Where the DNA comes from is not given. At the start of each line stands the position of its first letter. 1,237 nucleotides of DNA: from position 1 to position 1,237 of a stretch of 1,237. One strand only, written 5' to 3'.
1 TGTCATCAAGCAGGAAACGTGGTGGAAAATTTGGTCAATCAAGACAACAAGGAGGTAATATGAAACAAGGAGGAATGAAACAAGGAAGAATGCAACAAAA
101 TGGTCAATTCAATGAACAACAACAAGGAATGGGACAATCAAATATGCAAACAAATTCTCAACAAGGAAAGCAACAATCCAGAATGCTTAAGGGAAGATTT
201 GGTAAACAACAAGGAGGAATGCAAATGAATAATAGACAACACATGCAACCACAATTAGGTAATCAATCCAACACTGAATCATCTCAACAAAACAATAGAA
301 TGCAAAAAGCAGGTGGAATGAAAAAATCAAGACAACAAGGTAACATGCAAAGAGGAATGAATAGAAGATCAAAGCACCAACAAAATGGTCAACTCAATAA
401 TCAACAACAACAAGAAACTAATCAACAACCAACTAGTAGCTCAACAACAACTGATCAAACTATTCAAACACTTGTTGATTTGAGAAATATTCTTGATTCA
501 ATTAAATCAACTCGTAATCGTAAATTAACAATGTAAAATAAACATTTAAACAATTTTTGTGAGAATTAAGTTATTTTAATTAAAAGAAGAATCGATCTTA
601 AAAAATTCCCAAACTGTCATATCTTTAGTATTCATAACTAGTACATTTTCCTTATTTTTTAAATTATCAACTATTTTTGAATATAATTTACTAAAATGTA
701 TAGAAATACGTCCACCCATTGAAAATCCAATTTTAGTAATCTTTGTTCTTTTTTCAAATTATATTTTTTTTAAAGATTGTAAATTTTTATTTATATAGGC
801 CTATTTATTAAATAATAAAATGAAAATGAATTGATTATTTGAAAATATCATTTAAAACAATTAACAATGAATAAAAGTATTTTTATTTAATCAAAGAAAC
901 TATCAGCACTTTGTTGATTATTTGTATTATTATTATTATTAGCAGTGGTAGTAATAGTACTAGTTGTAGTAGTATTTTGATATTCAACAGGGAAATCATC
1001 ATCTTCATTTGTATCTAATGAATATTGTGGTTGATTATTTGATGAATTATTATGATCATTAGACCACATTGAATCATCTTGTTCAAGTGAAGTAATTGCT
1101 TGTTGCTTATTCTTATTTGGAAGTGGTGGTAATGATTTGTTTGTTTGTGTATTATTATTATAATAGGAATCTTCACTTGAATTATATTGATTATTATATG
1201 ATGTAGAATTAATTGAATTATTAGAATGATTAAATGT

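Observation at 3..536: Met/Gln/Gly/Asn-rich prion-like low-complexity domain with RGG/FG-type degenerate repeats and an ordered-looking C-terminal tail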

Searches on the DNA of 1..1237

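Call 33: search_rna_families(source=window, threshold=evalue, max_evalue=1)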
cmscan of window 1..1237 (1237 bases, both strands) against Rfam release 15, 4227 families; matches with E-value up to 1: 0.
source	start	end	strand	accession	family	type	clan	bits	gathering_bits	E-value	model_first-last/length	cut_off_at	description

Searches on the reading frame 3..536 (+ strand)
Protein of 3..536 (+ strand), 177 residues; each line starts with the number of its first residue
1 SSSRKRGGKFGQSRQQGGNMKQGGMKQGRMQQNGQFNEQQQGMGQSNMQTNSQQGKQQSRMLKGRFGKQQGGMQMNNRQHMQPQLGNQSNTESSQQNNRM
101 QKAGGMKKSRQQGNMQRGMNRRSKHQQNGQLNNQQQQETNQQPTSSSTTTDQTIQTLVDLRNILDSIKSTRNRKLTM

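Call 5: search_protein_families(library=pfam, proteins=[window:3-536:+], max_evalue=10)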
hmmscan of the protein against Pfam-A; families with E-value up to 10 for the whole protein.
window:3-536:+ (177 aa): 1 family
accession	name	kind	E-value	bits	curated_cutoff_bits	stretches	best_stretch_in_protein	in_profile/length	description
PF00715.22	IL2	-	0.02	15.3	26.2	1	139-177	12-52/145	Interleukin 2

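Call 6: find_homologous_proteins(query=window:3-536:+, max_evalue=0.01)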
Query window:3-536:+: 13 candidates shared short words with the query, none scored E <= 0.01.

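Call 13: search_protein_representatives(protein=window:3-536:+)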
Query: 177 residues. Proteins with E-value up to 0.001 (for the whole library): 0; up to 1e-10: 0; up to 1e-30: 0. The best 0 are listed.
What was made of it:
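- No homologue was found anywhere (calls 6, 13).
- Tried and rejected: Exhaustive phmmer against 1.84 billion representatives gave 0 hits at E <= 0.001 (call 13).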

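Call 14: find_related_loci(query=window:3-536:+, collection=metagenome_contigs, flank=10000)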
Query window:3-536:+ (177 aa) in metagenome_contigs; peptide patterns used: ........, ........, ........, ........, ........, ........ (x = any residue, [..] = any of these).
305 stretches matched a pattern, but none encodes a relative of the query by tblastn (E <= 1e-3).

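Call 15: find_related_loci(query=window:3-536:+, collection=viral_contigs, flank=10000)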
Query window:3-536:+ (177 aa) in viral_contigs; peptide patterns used: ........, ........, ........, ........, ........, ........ (x = any residue, [..] = any of these).
7 stretches matched a pattern, but none encodes a relative of the query by tblastn (E <= 1e-3).
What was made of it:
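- Tried and rejected: There is no viral locus (call 15).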

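Call 16: find_related_loci(query=window:3-536:+, collection=genome_contigs, flank=10000)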
Query window:3-536:+ (177 aa) in genome_contigs; peptide patterns used: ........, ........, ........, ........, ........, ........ (x = any residue, [..] = any of these).
426 stretches matched a pattern, but none encodes a relative of the query by tblastn (E <= 1e-3).
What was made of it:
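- Tried and rejected: Back-translated pattern scans of metagenome, viral and prokaryotic genome contigs gave no confirmed locus (calls 14-16).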

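Call 21: search_solved_structures(query=window:3-533:+, max_evalue=10, show_alignments=3)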
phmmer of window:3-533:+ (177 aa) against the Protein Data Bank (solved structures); distinct sequences matched with E-value up to 10: 0.
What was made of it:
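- On Ataxin-2/Pbp1 family: The visible 177 residues have no Pfam, PDB or library hit (calls 5, 13, 21).
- Closest known: Met-rich low-complexity domain of yeast Pbp1. Different: No sequence homology was found (calls 5, 13, 21).
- There is no sequence similarity to Pbp1, ataxin-2 or any other protein (calls 5, 13, 21).
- Tried and rejected: PDB sequences gave none at E <= 10 (call 21).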

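Call 30: predict_structure(protein=window:3-533:+)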
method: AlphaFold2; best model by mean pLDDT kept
length: 177 residues; sequences in the alignment: 1
mean_pLDDT: 55.1   pTM: 0.21
mean pLDDT of the five models: 55.1, 53.9, 51.9, 51.2, 49.1
residues with pLDDT >= 90: 12; 70-90: 13; 50-70: 87; < 50: 65
segments of 3 or more residues with pLDDT < 50: 1-4, 16-18, 23-25, 34-36, 38-55, 86-98, 132-134, 141-143
pLDDT, mean of each block of 10 residues (from residue 1): 48 50 51 46 42 49 55 52 50 45 53 52 52 50 56 89 90 66
secondary structure, 60 per line:
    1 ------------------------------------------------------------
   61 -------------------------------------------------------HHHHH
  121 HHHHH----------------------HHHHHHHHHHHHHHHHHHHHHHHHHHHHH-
elements in order: H116-125 H148-176
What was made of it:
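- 3..443 (+): Low-complexity, predicted-disordered, polycationic Q/G/N/S/R/M/K region (residues 1-147). AlphaFold2 pLDDT is about 42-56 with almost no secondary structure (call 30).
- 444..530 (+): Predicted C-terminal alpha-helix (residues 148-176, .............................). AlphaFold2 on the single sequence gives helix 148-176, with block-mean pLDDT of 89-90 over residues 151-170 (call 30).
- On Q/N-rich (prion-like) domain: AlphaFold2 pLDDT is about 50 with almost no secondary structure over residues 1-147 (call 30).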

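Call 31: find_encoding_contigs(protein=window:3-533:+, flank=10000)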
Protein window:3-533:+ (177 aa): no gene with exactly this product is on record in the collection.

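Call 32: find_encoding_contigs(protein=window:60-533:+, flank=10000)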
Protein window:60-533:+ (158 aa): no gene with exactly this product is on record in the collection.
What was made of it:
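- No homologue was found, and no record of the product exists in any collection (calls 6, 13, 31, 32).
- Tried and rejected: Exact-product look-ups found nothing on record (calls 31, 32).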

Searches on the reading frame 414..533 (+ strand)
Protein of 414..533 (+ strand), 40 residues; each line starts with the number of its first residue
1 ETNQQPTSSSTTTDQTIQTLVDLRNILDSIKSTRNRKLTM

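Call 22: find_homologous_proteins(query=window:414-533:+, max_evalue=10)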
Query seq(40 aa): no candidate shares three 5-residue words with the query. No homologue found.

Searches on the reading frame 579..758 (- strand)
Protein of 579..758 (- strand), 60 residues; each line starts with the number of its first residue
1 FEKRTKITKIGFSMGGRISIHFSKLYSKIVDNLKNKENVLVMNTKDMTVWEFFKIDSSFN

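Call 48: search_protein_families(library=pfam, proteins=[window:579-758:-], max_evalue=10)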
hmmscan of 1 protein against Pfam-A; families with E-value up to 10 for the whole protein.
seq(60 aa): 1 family
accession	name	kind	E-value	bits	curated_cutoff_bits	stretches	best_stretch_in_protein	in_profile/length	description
PF00561.26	Abhydrolase_1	-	0.056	13.5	25.8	1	5-33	69-97/245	alpha/beta hydrolase fold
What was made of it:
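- On Alpha/beta hydrolase (for the minus-strand segment 758-579 in the spacer): Abhydrolase_1 scores only 13.5 bits against a cut-off of 25.8 (E=0.056, call 48).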

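Call 49: search_solved_structures(query=window:579-758:-, max_evalue=10, show_alignments=5)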
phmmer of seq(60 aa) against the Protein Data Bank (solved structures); distinct sequences matched with E-value up to 10: 2.
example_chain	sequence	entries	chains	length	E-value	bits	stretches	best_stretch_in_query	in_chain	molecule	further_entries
9tux_C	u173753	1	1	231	0.054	17.3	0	11-48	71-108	Rh5-interacting protein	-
1ktb_A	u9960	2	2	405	1.9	12.5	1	3-51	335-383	alpha-N-acetylgalactosaminidase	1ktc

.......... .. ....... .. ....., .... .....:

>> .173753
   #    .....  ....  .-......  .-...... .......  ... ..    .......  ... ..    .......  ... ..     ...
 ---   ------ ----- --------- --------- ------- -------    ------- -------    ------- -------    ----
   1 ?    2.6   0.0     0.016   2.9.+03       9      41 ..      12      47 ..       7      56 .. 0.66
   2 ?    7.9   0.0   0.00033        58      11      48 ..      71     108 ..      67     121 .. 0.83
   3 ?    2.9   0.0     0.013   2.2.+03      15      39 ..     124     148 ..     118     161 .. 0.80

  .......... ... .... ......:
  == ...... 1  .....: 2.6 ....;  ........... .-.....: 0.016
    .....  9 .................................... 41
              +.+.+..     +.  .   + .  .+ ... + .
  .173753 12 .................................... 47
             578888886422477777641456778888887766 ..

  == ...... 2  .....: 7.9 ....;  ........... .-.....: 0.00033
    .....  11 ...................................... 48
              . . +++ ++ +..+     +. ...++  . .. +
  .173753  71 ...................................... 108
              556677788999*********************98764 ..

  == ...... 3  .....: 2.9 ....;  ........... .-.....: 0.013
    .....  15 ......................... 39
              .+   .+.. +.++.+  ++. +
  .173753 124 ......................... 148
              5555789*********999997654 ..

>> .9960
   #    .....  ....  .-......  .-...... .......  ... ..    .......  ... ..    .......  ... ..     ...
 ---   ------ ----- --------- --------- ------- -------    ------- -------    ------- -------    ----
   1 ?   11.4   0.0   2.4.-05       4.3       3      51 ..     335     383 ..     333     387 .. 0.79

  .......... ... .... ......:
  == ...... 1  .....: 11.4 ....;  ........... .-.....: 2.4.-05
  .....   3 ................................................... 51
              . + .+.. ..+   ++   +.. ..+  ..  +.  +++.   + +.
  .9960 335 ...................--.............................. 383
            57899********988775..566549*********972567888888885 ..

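Call 51: search_protein_families(library=ncbifam, proteins=[window:579-758:-], max_evalue=10)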
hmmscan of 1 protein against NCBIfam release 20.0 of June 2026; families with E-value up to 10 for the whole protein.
seq(60 aa): 3 families
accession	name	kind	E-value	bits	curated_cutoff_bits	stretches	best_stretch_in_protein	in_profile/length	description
TIGR03695.1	menH_SHCHC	equivalog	0.013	15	208.55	1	5-32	71-98/252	2-succinyl-6-hydroxy-2,4-cyclohexadiene-1-carboxylate synthase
NF001626.0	PRK00411.1-5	equivalog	0.019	13.7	417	1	19-48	118-147/374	ORC1-type DNA replication protein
NF052620.1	AryltfaseLP1002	equivalog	0.039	13.3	300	1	5-39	106-138/265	lp_1002 family arylesterase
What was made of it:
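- On Alpha/beta hydrolase (for the minus-strand segment 758-579 in the spacer): MenH gives E=0.013 and an arylesterase E=0.039, both far below their cut-offs (call 51).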

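Call 52: search_dna_similar(query=window:579-758:-, collection=plasmids, mode=protein, max_evalue=10, max_rows=15)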
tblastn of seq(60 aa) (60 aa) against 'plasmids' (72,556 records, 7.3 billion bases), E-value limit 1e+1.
No match.

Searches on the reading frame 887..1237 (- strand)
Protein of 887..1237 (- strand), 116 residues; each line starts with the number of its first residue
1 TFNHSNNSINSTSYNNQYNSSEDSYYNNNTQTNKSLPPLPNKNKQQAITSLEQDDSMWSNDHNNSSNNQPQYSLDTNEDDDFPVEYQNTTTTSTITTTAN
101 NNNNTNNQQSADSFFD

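Call 5: search_protein_families(library=pfam, proteins=[window:887-1237:-], max_evalue=10)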
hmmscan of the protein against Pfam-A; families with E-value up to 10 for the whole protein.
window:887-1237:- (116 aa): 1 family
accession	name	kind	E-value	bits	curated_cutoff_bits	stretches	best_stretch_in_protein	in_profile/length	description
PF15050.11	SCIMP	-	0.75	10.6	27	1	13-56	46-89/132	SCIMP protein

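Call 8: find_homologous_proteins(query=window:887-1237:-, max_evalue=0.01)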
Query window:887-1237:-: 9 candidates shared short words with the query, none scored E <= 0.01.
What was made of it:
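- Tried and rejected: The word-indexed search of 5.8 billion proteins found nothing for the plus-strand fragment, the minus-strand fragment or the 40-residue tail alone (calls 6, 8, 22).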
